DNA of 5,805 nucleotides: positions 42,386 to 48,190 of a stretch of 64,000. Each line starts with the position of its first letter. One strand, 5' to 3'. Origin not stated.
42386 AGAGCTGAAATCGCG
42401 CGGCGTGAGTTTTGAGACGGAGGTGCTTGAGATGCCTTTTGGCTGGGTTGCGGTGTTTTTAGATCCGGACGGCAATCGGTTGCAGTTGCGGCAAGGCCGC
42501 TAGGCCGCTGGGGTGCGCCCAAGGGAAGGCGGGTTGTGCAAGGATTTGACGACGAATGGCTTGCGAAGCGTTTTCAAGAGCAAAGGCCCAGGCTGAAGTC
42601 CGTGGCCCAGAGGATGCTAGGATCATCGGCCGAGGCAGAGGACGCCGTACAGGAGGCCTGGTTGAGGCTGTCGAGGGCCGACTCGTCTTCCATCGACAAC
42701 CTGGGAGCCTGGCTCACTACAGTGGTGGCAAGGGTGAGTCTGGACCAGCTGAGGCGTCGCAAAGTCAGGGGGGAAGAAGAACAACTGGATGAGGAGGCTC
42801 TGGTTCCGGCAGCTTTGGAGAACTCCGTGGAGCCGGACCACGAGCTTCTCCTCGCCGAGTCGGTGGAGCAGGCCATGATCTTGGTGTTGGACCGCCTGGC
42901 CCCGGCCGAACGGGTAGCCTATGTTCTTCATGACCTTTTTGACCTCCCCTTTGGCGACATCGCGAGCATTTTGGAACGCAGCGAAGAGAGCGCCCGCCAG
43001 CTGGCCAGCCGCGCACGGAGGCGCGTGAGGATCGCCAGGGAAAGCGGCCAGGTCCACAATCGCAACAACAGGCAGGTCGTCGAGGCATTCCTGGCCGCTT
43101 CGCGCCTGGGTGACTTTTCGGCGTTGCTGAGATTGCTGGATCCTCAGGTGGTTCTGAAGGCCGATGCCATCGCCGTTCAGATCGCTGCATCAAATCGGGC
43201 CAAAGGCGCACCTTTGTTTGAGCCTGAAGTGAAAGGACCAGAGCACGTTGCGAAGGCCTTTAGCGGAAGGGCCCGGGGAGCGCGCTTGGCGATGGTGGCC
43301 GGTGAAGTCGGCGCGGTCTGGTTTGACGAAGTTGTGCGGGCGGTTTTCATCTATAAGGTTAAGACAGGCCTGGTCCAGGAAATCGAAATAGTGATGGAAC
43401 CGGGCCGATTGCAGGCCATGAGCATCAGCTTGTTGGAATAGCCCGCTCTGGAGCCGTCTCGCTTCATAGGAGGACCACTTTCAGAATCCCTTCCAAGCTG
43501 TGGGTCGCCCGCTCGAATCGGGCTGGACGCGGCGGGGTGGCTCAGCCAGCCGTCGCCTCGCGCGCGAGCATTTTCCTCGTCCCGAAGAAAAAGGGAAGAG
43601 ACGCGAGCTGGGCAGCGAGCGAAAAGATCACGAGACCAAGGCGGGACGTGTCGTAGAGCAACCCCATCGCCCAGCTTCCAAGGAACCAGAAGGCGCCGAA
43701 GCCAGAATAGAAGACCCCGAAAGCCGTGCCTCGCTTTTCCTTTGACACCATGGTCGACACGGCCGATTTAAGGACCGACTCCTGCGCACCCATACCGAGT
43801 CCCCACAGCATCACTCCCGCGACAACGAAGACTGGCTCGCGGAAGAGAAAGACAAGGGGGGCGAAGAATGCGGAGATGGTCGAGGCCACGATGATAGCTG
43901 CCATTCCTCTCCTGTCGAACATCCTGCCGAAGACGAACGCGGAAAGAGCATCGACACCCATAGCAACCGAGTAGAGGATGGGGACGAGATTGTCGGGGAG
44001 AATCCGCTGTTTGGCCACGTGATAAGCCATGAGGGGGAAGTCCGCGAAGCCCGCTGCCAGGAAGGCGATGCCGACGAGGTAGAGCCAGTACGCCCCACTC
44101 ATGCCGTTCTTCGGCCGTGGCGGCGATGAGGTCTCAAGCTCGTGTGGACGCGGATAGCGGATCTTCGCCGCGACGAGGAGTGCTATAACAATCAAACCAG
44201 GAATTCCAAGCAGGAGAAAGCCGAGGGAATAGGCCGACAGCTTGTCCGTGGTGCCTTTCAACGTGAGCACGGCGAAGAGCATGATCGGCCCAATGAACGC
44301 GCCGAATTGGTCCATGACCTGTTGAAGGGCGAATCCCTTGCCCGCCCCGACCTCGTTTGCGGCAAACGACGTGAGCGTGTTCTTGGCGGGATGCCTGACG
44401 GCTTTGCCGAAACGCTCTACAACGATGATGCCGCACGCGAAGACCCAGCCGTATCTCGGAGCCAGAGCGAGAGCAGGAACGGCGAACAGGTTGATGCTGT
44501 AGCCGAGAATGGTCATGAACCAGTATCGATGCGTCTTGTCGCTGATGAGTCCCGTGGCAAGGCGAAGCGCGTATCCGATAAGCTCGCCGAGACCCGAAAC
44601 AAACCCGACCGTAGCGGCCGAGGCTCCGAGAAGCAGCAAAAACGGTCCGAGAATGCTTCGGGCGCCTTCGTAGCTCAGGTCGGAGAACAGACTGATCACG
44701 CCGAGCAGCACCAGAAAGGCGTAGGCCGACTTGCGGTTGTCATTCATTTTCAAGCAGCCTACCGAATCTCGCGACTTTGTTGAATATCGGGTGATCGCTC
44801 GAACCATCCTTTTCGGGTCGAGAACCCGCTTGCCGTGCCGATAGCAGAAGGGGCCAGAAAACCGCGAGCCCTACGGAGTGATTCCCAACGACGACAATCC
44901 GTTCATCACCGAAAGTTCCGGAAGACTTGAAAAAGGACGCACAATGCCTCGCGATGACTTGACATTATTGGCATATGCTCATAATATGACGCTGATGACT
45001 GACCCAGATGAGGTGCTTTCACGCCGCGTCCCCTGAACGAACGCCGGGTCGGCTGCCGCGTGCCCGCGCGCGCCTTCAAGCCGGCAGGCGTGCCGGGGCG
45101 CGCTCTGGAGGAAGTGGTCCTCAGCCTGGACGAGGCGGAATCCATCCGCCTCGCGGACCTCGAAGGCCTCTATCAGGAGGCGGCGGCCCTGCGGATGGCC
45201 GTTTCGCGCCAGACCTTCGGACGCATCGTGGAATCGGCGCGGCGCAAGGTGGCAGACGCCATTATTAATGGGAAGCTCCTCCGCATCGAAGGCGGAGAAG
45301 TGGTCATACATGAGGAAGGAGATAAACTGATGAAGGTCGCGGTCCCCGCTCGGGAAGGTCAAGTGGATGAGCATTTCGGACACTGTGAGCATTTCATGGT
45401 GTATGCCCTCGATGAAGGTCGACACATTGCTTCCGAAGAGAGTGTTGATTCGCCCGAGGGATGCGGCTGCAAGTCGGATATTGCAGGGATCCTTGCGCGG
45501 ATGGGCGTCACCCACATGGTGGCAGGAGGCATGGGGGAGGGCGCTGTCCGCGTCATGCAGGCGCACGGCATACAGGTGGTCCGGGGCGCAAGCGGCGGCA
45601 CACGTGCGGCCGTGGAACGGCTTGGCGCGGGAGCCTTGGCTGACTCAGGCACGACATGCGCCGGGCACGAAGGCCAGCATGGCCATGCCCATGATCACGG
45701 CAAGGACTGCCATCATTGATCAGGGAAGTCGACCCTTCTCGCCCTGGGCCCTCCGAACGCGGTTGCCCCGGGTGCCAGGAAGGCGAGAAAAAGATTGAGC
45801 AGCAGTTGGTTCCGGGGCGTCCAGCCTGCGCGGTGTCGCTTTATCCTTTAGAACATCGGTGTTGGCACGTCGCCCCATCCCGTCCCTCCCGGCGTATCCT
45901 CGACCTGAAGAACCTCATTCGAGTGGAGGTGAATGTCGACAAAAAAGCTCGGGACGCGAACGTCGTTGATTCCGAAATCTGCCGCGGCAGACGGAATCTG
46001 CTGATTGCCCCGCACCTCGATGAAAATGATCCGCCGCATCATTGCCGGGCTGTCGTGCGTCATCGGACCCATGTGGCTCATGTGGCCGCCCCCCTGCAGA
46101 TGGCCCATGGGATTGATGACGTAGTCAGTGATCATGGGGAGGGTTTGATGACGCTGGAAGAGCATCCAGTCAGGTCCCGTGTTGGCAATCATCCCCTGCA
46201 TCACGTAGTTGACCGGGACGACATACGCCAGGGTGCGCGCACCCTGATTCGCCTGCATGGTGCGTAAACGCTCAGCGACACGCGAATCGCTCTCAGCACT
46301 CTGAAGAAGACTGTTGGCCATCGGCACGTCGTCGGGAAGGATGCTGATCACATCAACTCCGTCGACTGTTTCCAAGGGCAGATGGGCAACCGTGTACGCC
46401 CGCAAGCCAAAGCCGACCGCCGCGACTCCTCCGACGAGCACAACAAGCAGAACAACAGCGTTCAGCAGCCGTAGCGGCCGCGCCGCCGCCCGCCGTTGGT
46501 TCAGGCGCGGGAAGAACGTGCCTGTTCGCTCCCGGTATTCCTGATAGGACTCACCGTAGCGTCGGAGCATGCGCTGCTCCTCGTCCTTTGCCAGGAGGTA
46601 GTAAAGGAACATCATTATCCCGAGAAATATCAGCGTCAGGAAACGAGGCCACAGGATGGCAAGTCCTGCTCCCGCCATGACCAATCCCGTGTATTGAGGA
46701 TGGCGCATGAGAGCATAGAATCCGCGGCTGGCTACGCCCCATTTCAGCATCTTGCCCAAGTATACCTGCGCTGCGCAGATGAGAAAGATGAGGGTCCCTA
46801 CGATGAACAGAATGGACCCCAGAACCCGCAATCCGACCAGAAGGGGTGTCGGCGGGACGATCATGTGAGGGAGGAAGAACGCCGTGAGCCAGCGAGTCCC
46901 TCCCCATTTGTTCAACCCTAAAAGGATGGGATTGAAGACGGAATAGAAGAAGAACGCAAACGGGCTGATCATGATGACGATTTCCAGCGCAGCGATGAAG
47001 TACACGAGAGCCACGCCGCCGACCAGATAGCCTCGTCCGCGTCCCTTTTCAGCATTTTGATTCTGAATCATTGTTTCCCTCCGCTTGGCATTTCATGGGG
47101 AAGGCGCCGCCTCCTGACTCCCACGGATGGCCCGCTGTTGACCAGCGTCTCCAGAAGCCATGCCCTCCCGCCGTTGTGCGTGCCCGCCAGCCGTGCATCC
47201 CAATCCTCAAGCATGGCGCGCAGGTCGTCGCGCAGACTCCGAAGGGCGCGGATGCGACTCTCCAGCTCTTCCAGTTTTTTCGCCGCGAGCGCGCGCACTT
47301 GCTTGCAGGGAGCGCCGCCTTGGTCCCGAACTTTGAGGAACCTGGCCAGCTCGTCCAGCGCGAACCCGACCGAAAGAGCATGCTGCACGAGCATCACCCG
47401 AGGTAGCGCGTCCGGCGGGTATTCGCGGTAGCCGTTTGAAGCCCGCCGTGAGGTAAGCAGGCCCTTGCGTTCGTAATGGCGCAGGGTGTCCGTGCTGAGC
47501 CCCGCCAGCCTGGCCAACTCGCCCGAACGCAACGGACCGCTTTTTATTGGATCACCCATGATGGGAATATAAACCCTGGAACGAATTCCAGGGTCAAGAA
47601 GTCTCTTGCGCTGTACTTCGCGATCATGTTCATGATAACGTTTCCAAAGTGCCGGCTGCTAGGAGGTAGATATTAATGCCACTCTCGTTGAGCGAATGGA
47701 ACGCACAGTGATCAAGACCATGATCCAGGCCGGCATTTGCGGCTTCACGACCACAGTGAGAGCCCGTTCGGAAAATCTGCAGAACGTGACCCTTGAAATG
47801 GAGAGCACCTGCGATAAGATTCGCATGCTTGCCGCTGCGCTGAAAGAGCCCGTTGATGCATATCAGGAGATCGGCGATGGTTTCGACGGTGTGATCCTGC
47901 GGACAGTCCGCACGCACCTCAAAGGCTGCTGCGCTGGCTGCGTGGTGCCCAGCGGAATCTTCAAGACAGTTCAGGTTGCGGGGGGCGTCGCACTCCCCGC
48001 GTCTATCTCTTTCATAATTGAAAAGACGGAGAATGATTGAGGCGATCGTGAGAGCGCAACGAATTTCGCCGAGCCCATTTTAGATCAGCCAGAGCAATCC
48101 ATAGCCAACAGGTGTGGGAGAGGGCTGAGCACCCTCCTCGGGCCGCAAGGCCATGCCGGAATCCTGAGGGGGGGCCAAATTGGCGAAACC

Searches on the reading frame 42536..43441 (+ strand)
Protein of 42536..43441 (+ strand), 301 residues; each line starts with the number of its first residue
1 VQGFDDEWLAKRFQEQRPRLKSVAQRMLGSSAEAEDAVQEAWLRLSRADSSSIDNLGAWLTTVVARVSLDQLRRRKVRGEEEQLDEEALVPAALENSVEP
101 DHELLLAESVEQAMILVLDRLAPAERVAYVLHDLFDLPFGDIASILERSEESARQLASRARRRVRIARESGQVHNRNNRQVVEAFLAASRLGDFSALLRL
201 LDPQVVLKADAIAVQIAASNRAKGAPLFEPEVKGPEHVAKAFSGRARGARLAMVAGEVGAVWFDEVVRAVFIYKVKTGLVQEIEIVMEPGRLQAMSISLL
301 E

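Call 45: search_protein_families(library=pfam, proteins=[window:42536-43441:+], max_evalue=0.001)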
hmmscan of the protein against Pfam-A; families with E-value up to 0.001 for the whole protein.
window:42536-43441:+ (301 aa): 3 families
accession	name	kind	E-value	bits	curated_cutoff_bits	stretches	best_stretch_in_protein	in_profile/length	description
PF04542.20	Sigma70_r2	-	9.4e-15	54.6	24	1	14-76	3-69/71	Sigma-70 region 2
PF08281.18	Sigma70_r4_2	-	1e-10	41.5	25.7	1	113-163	3-53/54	Sigma-70, region 4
PF04545.22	Sigma70_r4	-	0.00021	21.2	24.1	1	117-165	1-49/50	Sigma-70, region 4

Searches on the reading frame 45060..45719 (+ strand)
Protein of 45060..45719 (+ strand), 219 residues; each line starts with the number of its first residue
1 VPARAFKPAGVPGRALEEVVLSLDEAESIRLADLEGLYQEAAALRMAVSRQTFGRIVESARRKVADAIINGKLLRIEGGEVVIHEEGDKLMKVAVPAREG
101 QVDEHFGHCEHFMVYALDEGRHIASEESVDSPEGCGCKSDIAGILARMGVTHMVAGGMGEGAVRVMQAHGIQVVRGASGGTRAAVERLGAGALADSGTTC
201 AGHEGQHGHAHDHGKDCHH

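Call 61: search_protein_families(library=pfam, proteins=[window:45060-45719:+], max_evalue=0.001)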
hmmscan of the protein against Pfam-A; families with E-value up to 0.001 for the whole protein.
window:45060-45719:+ (219 aa): 2 families
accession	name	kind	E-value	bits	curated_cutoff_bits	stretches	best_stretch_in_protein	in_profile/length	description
PF02579.22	Nitro_FeMo-Co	-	2.1e-20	73.3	26.3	1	99-188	2-92/94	Dinitrogenase iron-molybdenum cofactor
PF02001.22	DUF134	-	7.5e-20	71.8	27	1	4-82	20-96/98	Protein of unknown function DUF134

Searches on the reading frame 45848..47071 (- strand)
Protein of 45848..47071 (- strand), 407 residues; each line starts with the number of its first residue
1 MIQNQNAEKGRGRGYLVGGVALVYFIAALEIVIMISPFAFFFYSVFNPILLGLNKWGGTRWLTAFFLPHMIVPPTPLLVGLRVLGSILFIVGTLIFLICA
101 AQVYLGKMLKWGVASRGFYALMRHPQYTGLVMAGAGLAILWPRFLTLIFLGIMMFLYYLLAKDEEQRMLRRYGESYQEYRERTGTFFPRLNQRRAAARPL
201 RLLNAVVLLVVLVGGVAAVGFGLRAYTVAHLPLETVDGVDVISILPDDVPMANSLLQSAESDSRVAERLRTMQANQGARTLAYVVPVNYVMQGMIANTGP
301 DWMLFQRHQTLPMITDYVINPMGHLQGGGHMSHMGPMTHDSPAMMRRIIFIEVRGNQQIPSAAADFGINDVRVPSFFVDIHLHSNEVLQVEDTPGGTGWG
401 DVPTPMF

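Call 7: search_protein_families(library=pfam, proteins=[window:45848-47071:-])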
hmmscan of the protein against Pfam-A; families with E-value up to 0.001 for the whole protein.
window:45848-47071:- (407 aa): 2 families
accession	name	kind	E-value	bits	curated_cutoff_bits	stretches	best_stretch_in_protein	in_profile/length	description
PF04191.18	PEMT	-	9.5e-08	32.9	25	1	98-174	24-104/105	Phospholipid methyltransferase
PF06966.17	DUF1295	-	0.00046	20.2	20.4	1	74-183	113-235/235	Protein of unknown function (DUF1295)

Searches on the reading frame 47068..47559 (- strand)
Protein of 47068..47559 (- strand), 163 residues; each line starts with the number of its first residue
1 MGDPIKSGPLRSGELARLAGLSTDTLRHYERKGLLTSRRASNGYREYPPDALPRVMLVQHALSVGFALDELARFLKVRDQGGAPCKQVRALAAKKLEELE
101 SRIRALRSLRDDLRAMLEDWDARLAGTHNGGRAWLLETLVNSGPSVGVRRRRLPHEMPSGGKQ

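Call 7: search_protein_families(library=pfam, proteins=[window:47068-47559:-])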
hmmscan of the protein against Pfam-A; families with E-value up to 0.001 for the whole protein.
window:47068-47559:- (163 aa): 3 families
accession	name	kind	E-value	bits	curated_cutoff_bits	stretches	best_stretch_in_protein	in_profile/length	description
PF13411.12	MerR_1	-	1.3e-15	57.7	21.6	1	11-76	2-67/69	MerR HTH family regulatory protein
PF09278.17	MerR-DNA-bind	-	2.9e-15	57.1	25.4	1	54-115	3-64/65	MerR, DNA binding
PF00376.29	MerR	-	8.8e-15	54.7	28.2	1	12-47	2-38/38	MerR family regulatory protein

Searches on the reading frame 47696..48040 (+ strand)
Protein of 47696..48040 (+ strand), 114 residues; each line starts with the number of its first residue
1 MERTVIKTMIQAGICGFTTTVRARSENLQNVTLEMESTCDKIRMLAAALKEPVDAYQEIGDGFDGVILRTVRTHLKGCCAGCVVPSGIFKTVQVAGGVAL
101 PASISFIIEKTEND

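Call 61: search_protein_families(library=pfam, proteins=[window:47696-48040:+], max_evalue=0.001)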
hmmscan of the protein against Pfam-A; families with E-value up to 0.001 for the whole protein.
window:47696-48040:+ (114 aa): 1 family
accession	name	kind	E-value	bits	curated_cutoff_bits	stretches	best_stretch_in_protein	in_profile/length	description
PF22263.1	DUF6951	-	1.4e-24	86.8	27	1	7-106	2-99/101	Family of unknown function (DUF6951)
